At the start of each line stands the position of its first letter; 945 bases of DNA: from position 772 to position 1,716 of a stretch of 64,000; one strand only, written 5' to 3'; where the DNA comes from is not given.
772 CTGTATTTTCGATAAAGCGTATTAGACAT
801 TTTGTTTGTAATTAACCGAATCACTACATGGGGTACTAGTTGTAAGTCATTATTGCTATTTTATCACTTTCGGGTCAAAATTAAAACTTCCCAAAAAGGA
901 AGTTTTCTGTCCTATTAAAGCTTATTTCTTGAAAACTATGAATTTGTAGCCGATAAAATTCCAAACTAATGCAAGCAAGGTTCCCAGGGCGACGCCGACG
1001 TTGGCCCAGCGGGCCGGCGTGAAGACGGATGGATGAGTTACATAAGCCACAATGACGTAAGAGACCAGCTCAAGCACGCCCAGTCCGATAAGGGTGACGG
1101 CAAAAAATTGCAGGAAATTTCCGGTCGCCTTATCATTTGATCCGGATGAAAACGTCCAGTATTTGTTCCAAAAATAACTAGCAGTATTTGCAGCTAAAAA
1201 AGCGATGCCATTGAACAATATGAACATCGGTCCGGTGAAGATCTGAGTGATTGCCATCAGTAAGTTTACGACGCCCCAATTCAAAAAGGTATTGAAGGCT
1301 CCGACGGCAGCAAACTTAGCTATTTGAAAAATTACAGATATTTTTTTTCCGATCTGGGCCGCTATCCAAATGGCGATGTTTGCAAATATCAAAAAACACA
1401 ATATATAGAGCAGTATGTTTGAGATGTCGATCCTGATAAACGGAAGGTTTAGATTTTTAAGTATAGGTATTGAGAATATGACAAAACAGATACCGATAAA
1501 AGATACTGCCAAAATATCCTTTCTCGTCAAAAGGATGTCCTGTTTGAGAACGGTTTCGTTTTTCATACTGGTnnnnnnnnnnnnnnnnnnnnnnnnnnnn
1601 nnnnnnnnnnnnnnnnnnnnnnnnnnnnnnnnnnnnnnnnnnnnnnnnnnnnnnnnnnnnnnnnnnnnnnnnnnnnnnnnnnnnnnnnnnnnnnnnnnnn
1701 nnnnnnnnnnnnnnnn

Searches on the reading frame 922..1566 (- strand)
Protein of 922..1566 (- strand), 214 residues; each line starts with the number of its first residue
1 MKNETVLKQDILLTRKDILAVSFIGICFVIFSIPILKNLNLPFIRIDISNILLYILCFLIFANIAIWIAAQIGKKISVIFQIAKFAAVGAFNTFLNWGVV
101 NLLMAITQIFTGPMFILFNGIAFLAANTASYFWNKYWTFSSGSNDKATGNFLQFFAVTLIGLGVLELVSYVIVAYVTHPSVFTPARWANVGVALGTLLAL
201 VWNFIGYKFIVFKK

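Call 68: search_protein_families(library=pfam, proteins=[window:922-1566:-], max_evalue=0.001)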
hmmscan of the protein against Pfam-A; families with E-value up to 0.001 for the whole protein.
window:922-1566:- (214 aa): 1 family
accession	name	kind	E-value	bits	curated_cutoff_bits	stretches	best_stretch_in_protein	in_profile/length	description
PF04138.20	GtrA_DPMS_TM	-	1.8e-18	67.2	26.1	1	84-212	1-117/117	GtrA/DPMS, transmembrane domain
